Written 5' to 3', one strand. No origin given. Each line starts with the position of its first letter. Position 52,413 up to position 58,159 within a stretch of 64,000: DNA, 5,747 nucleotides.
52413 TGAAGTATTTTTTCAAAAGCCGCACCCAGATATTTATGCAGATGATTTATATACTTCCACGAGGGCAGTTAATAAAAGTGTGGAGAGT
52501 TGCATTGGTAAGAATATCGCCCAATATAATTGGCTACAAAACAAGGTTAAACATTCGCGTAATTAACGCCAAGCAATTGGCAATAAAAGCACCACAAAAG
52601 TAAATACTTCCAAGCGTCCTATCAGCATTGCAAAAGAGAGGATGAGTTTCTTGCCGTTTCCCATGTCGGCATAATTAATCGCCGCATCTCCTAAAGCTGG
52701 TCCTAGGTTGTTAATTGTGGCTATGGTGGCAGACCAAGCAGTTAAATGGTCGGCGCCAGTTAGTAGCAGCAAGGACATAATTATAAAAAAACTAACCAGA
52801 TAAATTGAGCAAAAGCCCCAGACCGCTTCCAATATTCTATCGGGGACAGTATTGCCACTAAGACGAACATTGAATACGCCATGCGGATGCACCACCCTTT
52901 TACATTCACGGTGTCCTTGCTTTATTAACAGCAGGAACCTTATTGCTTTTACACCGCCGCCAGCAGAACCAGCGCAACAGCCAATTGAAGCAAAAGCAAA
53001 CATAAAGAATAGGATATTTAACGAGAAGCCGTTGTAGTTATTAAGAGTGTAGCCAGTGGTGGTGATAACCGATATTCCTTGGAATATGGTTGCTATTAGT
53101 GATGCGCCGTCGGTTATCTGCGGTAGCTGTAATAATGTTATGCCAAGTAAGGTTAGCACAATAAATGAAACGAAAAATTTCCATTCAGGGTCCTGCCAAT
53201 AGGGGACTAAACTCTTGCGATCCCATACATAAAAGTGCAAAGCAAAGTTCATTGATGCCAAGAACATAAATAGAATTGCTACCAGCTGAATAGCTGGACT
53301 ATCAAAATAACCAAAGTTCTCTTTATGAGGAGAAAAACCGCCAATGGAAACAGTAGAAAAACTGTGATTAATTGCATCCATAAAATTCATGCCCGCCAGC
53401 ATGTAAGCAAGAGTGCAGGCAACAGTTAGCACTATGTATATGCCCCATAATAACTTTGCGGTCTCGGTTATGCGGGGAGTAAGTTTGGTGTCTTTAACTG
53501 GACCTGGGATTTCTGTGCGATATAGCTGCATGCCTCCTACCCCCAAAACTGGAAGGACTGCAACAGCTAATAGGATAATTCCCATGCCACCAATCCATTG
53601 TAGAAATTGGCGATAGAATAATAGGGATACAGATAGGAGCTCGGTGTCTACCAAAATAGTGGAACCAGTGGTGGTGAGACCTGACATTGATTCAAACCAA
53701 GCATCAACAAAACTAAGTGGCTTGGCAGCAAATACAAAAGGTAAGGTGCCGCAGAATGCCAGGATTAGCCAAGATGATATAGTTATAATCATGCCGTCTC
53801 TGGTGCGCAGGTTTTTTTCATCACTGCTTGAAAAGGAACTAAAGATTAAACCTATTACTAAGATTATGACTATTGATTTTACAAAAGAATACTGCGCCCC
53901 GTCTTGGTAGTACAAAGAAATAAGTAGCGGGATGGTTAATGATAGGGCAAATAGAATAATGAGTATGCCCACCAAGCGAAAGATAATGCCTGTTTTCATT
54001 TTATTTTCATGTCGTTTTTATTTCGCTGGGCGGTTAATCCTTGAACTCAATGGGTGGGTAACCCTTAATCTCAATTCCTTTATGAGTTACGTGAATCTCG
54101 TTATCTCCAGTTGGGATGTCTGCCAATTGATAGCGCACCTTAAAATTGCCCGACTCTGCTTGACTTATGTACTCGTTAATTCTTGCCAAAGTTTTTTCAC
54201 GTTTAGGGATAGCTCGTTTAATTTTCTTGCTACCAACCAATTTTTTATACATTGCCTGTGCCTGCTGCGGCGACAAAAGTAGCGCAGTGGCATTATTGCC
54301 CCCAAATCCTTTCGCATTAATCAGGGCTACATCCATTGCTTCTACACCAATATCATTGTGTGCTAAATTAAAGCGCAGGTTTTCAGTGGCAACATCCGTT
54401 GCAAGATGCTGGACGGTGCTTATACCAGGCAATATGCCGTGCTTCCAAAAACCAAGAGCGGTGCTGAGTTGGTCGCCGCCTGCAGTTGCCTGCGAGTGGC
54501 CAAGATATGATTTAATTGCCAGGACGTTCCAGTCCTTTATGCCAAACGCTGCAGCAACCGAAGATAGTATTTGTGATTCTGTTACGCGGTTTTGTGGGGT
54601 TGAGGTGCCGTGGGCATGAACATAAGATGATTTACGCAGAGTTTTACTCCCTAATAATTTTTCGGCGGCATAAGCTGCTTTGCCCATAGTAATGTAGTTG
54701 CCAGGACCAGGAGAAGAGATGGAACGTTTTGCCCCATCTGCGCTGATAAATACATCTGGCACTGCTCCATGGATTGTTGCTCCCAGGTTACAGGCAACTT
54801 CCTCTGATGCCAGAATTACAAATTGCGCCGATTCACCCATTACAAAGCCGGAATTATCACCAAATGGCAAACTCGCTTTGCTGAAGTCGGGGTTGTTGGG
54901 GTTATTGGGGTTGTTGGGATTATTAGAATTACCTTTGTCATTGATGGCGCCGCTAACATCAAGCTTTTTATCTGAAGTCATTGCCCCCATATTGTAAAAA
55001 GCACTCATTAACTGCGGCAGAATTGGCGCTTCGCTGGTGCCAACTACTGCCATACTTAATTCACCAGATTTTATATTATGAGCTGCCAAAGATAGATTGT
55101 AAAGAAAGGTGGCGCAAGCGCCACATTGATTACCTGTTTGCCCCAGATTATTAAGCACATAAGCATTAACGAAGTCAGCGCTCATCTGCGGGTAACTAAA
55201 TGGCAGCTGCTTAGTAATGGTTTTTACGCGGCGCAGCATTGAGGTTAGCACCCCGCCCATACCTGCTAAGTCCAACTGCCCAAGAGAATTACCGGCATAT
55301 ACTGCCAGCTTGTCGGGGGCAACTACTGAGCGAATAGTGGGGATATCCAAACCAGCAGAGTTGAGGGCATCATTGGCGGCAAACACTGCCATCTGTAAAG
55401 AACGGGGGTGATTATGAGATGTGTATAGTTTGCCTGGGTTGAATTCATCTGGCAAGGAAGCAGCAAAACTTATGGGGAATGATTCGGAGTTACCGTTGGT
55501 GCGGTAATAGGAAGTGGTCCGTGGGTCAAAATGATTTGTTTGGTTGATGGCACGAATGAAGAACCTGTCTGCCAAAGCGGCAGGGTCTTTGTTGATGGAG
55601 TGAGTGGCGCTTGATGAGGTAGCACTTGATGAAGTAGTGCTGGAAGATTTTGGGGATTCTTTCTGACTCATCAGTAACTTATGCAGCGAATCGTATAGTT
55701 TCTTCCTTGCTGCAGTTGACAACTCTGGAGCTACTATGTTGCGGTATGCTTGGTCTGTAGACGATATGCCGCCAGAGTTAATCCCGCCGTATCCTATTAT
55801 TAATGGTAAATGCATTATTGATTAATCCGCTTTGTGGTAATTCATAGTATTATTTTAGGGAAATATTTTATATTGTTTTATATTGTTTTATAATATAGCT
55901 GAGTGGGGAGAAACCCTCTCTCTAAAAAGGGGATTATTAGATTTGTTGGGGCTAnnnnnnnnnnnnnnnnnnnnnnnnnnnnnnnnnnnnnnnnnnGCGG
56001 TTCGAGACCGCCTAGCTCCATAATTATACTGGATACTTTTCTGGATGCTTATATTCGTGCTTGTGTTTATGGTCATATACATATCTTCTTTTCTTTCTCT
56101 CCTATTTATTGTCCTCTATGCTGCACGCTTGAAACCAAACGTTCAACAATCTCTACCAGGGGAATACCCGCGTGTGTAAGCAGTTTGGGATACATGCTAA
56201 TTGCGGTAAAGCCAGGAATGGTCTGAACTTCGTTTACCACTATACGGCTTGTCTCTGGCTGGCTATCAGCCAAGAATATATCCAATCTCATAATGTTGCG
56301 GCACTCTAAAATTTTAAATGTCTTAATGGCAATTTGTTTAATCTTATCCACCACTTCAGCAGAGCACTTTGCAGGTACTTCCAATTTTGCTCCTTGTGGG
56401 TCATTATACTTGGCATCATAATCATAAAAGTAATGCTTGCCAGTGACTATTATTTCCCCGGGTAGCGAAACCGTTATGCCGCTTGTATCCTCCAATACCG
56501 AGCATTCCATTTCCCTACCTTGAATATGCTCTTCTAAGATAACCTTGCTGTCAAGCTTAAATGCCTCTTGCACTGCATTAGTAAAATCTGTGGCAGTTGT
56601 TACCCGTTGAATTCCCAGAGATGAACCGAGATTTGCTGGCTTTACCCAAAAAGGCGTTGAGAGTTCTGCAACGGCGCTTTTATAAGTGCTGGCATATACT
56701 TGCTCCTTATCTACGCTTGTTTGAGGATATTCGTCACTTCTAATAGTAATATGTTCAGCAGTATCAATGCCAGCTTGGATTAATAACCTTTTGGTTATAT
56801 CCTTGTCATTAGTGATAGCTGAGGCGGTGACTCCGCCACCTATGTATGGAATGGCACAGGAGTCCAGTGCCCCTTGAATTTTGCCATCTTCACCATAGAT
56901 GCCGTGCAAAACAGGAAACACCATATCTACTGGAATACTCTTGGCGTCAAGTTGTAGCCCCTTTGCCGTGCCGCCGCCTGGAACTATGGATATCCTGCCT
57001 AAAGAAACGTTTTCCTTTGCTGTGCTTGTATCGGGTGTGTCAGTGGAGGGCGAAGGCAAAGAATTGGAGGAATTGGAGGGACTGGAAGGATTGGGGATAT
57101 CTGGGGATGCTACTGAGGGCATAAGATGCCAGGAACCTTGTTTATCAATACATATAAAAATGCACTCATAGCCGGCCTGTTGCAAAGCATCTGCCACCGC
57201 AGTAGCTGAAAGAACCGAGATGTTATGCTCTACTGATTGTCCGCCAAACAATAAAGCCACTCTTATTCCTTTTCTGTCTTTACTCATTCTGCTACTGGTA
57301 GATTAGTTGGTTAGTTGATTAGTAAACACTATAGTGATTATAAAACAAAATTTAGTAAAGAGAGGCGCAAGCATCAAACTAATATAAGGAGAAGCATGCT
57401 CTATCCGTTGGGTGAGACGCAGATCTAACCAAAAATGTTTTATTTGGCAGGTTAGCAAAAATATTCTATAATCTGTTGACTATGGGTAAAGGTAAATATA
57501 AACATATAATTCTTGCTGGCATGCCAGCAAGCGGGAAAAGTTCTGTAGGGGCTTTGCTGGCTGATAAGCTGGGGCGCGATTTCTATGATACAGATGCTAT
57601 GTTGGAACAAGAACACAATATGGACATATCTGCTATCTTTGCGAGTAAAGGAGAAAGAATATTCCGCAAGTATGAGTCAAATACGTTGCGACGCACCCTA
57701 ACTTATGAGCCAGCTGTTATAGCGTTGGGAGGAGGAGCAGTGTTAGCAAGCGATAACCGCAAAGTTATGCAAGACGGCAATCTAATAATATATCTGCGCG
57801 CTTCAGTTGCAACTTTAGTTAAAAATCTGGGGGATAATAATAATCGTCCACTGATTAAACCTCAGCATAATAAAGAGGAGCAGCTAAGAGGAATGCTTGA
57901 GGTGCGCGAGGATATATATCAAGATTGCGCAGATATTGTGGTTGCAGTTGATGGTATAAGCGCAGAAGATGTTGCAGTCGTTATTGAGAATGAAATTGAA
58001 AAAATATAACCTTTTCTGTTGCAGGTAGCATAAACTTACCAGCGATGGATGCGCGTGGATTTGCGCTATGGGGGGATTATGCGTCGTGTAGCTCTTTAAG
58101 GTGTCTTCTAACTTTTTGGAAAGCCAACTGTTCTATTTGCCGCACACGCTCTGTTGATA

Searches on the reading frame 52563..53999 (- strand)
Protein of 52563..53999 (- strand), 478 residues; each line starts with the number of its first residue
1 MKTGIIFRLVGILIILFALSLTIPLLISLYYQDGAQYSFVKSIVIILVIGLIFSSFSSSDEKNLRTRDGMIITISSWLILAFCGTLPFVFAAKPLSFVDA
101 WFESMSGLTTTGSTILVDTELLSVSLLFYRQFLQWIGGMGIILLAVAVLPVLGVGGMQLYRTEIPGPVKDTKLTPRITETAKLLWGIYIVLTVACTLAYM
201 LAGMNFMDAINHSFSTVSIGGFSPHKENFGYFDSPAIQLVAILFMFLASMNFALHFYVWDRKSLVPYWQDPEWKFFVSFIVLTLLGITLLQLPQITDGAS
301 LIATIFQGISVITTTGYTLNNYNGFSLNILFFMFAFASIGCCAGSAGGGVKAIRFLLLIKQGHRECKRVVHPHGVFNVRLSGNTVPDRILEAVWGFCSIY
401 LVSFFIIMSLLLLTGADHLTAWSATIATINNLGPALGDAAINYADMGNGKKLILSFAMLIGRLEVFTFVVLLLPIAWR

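Call 93: search_protein_families(library=pfam, proteins=[window:52563-53999:-], max_evalue=0.00001)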
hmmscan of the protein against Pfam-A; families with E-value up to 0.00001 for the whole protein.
window:52563-53999:- (478 aa): 1 family
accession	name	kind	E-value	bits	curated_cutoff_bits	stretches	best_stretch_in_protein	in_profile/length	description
PF02386.22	TrkH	-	7.7e-78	262.6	27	1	44-471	10-489/502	Cation transport protein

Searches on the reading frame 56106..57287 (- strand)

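Call 81: search_protein_families(library=ncbifam, proteins=[window:56106-57287:-], max_evalue=0.001)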
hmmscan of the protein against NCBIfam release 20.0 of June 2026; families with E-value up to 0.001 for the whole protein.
window:56106-57287:- (393 aa): 38 families (the best 25 are shown)
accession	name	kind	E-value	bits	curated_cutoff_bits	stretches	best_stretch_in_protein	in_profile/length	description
NF002528.0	PRK01966.1-4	subfamily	1e-113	379.9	262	1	7-391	4-361/366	D-alanine--D-alanine ligase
NF002525.0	PRK01966.1-1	equivalog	1.7e-93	313.5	457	1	8-387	4-349/364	D-alanine--D-alanine ligase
TIGR01205.1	D_ala_D_alaTIGR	subfamily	6.3e-91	304.6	245.65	1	9-387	1-316/318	D-alanine--D-alanine ligase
NF002526.0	PRK01966.1-2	equivalog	4.1e-82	276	449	1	8-390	4-349/362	D-alanine--D-alanine ligase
NF000091.3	D_ala_D_ser_VanG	exception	1.5e-78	264.1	495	2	114-387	88-342/344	D-alanine--D-serine ligase VanG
NF002378.0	PRK01372.1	subfamily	1.5e-72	243.9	243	2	117-388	56-301/305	D-alanine--D-alanine ligase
NF002527.0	PRK01966.1-3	equivalog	1.4e-71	241.5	310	2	115-389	72-329/332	D-alanine--D-alanine ligase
NF000206.1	D_ala_D_lac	equivalog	4.9e-68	229.6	550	2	116-386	87-338/342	D-alanine--(R)-lactate ligase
NF000207.3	D_ala_D_ser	equivalog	3.3e-65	220.5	520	2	114-386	84-337/342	D-alanine--D-serine ligase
NF002529.0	PRK01966.1-5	equivalog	1.1e-63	215.3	472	1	122-387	88-335/348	D-alanine--D-alanine ligase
NF011168.0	PRK14570.1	equivalog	5.9e-63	213.4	505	2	88-386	60-344/364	D-alanyl-alanine synthetase A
NF012215.1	D_ala_D_lac_VanD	exception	1.7e-62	211.7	700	2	116-386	87-338/343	D-alanine--(R)-lactate ligase VanD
NF000372.1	D_ala_D_lac_VanI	exception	7.8e-60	203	700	1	8-386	4-338/341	D-alanine--(R)-lactate ligase VanI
NF012217.1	D_ala_D_lac_VanA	exception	7.2e-57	193.1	775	2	120-385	91-337/343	D-alanine--(R)-lactate ligase VanA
NF000470.1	D_ala_D_lac_VanM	exception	1.6e-55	188.7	760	2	119-385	90-337/343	D-alanine--(R)-lactate ligase VanM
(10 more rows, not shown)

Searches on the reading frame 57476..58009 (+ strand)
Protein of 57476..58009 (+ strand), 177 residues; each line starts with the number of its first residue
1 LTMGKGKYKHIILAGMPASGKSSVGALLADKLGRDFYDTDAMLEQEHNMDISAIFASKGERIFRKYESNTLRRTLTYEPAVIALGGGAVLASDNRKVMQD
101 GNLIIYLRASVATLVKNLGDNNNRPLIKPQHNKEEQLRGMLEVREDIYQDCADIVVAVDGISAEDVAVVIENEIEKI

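Call 81: search_protein_families(library=ncbifam, proteins=[window:57476-58009:+], max_evalue=0.001)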
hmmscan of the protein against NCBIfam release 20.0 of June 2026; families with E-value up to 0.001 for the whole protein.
window:57476-58009:+ (177 aa): 12 families
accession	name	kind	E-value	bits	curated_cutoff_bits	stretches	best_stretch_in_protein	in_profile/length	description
NF010552.0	PRK13946.1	equivalog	3.2e-35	121.5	186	1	7-171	22-184/198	shikimate kinase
NF010553.0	PRK13947.1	equivalog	3.8e-35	121.6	204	1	9-172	2-163/173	shikimate kinase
NF002988.0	PRK03731.1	equivalog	4.1e-35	121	161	1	9-161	3-156/174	shikimate kinase AroL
NF010554.0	PRK13948.1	equivalog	3.3e-29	101.8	217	1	10-168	12-167/192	shikimate kinase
NF003456.0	PRK05057.1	equivalog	4.8e-28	98.2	195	1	8-175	4-171/173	shikimate kinase AroK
NF006610.0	PRK09169.1-4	subfamily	3.3e-26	90.3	4299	1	9-156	2866-3011/3056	hypothetical protein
NF010555.0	PRK13949.1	equivalog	1.8e-25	90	180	1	9-167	2-162/175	shikimate kinase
NF040667.1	hom_kin_desulfo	exception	1.4e-24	86.8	197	1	10-173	2-161/163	homoserine kinase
NF010556.0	PRK13951.1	equivalog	2.1e-21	76.4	560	1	10-169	2-155/492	bifunctional shikimate kinase AroK/3-dehydroquinate synthase AroB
NF010627.0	PRK14021.1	equivalog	3.5e-20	71.9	565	1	10-168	8-168/542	bifunctional shikimate kinase/3-dehydroquinate synthase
NF001866.0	PRK00625.1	equivalog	4.3e-20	72.6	142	1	9-167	1-158/173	shikimate kinase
NF006015.0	PRK08154.1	subfamily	1.1e-19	70.8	204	1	7-169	135-297/314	anaerobic benzoate catabolism transcriptional regulator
